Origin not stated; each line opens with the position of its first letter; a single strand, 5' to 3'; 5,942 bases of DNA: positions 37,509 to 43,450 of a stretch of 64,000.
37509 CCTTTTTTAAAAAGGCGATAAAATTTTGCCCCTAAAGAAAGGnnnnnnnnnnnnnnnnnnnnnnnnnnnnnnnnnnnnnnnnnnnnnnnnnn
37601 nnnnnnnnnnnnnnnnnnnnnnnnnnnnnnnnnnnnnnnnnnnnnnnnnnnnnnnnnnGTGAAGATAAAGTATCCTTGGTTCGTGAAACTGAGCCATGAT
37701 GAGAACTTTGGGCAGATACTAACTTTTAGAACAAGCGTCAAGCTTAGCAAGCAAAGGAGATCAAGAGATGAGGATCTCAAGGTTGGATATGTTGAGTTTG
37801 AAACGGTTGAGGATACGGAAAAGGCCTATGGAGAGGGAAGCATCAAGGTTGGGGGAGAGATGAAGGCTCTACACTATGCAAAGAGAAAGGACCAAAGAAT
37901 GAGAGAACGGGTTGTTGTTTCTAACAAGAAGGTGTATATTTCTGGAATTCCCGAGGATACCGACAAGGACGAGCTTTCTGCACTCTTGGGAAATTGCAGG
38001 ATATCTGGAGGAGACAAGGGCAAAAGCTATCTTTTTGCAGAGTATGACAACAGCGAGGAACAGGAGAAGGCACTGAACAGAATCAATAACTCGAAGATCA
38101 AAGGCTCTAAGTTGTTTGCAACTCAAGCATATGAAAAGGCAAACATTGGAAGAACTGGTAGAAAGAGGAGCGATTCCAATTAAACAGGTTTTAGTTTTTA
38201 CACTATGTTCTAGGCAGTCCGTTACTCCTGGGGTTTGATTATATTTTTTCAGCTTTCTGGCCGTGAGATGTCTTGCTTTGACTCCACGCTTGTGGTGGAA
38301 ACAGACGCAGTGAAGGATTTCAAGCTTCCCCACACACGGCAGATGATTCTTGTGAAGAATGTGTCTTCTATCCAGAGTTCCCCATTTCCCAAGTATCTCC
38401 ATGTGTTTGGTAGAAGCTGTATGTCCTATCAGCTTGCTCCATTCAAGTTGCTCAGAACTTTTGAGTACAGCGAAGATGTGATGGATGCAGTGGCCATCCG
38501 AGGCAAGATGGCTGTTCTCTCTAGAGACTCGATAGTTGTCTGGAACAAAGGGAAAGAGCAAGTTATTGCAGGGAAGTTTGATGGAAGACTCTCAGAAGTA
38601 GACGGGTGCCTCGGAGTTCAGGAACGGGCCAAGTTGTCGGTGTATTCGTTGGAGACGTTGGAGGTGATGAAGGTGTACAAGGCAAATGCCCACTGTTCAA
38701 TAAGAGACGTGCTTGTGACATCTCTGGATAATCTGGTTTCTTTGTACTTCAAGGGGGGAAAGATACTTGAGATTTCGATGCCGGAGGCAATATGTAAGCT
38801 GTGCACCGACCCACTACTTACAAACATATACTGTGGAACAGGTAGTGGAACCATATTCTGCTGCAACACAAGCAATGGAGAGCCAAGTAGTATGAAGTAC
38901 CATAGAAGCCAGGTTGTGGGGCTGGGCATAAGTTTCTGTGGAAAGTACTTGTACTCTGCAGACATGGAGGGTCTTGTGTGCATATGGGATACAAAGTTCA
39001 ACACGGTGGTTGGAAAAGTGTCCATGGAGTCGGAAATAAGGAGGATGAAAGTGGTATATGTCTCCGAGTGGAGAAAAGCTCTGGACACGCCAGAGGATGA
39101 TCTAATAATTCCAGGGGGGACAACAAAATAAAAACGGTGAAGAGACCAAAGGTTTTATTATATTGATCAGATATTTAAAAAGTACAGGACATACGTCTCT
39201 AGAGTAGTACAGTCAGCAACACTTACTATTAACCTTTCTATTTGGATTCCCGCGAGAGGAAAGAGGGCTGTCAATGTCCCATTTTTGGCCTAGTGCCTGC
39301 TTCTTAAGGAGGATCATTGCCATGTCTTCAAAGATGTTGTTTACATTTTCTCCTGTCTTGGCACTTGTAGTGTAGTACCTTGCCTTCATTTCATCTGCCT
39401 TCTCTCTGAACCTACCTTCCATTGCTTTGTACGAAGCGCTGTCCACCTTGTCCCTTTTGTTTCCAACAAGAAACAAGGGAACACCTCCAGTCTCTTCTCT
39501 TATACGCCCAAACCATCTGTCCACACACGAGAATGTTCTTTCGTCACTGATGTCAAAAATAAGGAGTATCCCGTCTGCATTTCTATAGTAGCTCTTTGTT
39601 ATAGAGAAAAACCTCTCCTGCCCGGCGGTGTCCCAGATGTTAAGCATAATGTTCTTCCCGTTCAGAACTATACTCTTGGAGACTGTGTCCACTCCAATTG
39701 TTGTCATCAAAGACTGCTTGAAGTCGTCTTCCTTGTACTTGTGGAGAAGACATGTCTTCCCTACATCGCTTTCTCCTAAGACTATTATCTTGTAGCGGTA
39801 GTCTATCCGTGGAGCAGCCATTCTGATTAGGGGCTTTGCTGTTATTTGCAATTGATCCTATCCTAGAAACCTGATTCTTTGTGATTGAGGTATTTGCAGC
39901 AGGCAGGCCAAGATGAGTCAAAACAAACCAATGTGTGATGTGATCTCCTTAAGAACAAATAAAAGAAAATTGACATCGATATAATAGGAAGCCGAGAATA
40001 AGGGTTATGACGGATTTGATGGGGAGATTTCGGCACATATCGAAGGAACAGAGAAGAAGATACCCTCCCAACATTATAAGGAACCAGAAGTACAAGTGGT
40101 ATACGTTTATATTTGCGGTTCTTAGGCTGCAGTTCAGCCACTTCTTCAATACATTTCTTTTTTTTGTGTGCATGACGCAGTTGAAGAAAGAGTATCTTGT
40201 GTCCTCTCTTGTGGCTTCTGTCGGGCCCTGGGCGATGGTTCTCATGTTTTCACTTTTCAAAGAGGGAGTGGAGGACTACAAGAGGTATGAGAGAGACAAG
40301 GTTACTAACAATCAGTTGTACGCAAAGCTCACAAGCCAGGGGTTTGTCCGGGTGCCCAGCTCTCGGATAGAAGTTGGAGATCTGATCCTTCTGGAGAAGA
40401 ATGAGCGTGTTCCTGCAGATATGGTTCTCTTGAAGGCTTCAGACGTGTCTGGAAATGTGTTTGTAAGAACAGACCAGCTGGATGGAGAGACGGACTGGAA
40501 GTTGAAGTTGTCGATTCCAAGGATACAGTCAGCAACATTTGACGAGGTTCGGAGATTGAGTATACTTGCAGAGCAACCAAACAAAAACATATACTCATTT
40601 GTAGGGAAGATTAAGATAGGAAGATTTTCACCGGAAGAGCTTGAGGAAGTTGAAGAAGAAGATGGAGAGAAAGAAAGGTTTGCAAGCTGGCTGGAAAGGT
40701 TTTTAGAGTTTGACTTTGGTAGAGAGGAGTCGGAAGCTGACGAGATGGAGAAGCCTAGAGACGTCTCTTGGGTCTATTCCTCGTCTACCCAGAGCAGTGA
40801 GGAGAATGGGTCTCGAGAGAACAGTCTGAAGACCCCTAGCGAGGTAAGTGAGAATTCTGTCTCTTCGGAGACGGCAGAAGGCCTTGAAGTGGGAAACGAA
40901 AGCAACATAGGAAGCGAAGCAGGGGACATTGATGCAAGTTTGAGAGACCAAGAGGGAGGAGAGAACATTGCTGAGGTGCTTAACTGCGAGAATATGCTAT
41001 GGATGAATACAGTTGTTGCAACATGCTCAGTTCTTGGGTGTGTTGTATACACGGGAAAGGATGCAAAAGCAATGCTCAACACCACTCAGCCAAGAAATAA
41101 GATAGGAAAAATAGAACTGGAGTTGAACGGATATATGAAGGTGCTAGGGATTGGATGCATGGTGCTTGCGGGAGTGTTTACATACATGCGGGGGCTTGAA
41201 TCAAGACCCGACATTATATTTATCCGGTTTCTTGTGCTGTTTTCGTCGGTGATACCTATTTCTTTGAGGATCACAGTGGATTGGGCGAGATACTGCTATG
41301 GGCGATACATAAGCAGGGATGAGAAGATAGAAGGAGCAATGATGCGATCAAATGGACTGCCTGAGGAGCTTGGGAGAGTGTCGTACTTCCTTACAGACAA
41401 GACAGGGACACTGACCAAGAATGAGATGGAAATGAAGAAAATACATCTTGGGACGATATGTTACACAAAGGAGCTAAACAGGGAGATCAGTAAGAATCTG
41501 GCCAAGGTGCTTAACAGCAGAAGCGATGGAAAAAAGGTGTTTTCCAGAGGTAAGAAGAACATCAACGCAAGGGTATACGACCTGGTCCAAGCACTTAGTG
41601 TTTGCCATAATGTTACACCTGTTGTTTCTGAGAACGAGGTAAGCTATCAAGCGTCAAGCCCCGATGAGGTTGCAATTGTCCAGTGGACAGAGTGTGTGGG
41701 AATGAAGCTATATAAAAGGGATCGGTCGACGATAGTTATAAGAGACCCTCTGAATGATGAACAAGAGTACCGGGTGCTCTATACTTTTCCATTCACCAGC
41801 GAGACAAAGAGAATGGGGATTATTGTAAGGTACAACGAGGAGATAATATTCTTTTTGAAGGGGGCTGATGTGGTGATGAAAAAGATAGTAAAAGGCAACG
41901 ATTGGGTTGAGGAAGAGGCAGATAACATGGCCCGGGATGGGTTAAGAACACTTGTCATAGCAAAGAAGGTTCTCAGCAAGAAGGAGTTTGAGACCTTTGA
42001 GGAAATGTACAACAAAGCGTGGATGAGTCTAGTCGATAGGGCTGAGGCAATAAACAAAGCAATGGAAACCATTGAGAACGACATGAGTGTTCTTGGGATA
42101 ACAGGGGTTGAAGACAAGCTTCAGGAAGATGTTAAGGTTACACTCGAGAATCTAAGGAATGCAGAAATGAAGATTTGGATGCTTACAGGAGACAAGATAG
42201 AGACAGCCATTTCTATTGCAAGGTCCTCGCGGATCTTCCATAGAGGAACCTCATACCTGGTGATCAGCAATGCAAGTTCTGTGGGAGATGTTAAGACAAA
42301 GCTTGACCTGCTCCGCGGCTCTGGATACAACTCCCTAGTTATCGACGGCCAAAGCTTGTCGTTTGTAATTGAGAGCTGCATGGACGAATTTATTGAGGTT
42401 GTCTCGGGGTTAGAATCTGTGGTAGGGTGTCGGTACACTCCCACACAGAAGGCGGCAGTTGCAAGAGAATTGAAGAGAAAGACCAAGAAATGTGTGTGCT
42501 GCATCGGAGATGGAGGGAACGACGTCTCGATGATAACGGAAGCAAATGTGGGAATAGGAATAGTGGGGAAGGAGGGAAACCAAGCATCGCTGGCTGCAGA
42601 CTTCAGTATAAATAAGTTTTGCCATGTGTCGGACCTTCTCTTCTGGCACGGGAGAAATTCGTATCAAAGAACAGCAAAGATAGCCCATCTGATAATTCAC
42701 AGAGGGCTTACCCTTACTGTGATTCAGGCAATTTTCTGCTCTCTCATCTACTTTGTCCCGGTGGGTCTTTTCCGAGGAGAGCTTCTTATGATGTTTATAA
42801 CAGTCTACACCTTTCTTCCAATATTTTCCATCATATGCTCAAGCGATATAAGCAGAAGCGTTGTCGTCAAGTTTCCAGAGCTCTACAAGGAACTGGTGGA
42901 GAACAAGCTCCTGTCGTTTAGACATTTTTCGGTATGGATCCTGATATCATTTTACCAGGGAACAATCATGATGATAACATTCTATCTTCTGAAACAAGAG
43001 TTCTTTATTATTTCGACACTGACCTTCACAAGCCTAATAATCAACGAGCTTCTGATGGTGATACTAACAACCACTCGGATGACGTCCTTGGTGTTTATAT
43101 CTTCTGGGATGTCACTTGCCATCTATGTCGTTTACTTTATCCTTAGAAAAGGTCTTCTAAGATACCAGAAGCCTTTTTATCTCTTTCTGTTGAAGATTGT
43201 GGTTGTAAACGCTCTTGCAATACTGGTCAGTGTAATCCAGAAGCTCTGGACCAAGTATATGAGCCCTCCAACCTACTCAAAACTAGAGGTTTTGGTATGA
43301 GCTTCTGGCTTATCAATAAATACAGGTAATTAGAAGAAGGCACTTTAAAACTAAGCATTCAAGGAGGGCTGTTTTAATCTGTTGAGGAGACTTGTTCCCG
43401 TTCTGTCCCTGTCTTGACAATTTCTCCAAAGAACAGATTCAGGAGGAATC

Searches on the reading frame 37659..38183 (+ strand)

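Call 34: search_protein_families(library=pfam, proteins=[window:37659-38183:+], max_evalue=0.001)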
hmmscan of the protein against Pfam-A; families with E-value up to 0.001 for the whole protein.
window:37659-38183:+ (174 aa): 1 family
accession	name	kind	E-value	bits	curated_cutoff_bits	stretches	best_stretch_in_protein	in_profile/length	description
PF00076.28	RRM_1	-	7.4e-11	42.2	20.7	1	92-152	1-69/70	RNA recognition motif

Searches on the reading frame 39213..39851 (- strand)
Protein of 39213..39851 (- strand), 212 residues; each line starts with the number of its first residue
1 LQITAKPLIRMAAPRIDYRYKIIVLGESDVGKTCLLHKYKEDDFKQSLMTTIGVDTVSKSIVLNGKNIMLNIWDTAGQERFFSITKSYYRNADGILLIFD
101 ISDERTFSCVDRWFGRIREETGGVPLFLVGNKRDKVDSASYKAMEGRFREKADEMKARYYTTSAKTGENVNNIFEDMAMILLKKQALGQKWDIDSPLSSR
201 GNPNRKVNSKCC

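Call 34: search_protein_families(library=pfam, proteins=[window:39213-39851:-], max_evalue=0.001)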
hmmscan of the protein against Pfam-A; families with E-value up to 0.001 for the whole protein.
window:39213-39851:- (212 aa): 7 families
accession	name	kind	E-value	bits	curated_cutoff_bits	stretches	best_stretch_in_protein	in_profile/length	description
PF00071.28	Ras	-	1.2e-48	165.2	21.6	1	21-179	1-158/162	Ras family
PF08477.19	Roc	-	8.7e-33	113.5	27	1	21-134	1-119/119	Ras of Complex, Roc, domain of DAPkinase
PF00025.27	Arf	-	6.2e-18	65.3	22.3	1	18-176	13-169/174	ADP-ribosylation factor family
PF00009.33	GTP_EFTU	-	3.5e-10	40.2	26.5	1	57-178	58-183/188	Elongation factor Tu GTP binding domain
PF04670.18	Gtr1_RagA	-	3e-07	30.5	22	1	21-158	1-143/232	Gtr1/RagA G protein conserved region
PF01926.29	MMR_HSR1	-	2.8e-05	24.6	21.9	1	21-132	1-113/113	50S ribosome-binding GTPase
PF03193.22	RsgA_GTPase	-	0.00028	21.2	30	0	86-177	17-104/174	RsgA GTPase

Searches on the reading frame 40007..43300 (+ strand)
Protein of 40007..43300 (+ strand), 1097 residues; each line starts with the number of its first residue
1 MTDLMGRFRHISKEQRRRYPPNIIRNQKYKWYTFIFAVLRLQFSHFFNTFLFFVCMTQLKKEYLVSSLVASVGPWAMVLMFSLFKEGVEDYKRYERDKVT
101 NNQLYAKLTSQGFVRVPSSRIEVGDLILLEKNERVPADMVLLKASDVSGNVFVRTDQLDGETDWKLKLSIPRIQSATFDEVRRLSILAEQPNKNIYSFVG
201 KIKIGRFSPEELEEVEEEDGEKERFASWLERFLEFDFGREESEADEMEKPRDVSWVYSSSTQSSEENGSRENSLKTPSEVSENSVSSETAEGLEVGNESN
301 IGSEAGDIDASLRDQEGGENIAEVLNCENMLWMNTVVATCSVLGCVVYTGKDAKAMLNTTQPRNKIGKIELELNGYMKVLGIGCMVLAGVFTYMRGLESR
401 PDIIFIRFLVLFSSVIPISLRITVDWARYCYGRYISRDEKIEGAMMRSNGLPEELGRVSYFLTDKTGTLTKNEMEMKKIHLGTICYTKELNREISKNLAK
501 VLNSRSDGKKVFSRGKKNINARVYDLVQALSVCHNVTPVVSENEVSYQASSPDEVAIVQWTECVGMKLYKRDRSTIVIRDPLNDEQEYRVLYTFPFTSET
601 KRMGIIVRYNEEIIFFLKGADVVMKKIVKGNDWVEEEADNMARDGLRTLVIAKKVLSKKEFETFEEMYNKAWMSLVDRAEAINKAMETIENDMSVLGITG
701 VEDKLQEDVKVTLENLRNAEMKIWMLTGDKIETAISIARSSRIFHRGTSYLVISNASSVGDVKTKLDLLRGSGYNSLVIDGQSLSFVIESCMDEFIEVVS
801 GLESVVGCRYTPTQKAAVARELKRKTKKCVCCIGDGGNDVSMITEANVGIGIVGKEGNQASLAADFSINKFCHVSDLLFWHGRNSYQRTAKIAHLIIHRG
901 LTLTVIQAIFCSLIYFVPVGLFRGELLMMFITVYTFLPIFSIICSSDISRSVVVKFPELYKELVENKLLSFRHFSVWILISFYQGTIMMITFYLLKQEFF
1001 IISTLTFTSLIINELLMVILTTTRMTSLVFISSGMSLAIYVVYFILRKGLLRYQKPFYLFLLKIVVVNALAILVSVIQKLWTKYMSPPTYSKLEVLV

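Call 34: search_protein_families(library=pfam, proteins=[window:40007-43300:+], max_evalue=0.001)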
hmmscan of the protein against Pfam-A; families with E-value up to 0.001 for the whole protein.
window:40007-43300:+ (1097 aa): 5 families
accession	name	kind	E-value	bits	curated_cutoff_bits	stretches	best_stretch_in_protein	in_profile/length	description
PF16212.11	PhoLip_ATPase_C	-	1.5e-32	113.7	28.3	1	862-1084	2-247/251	Phospholipid-translocating P-type ATPase C-terminal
PF00702.32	Hydrolase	-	6.9e-11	43.3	26.4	1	659-846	48-190/191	haloacid dehalogenase-like hydrolase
PF16209.10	PhoLip_ATPase_N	-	1.6e-09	37.8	29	1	13-59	8-54/67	Phospholipid-translocating ATPase N-terminal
PF00122.25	E1-E2_ATPase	-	3.9e-08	33.4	28.1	1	109-167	11-64/181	E1-E2 ATPase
PF13246.12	Cation_ATPase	-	5e-07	30.1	21.7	1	532-623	2-84/91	Cation transport ATPase (P-type)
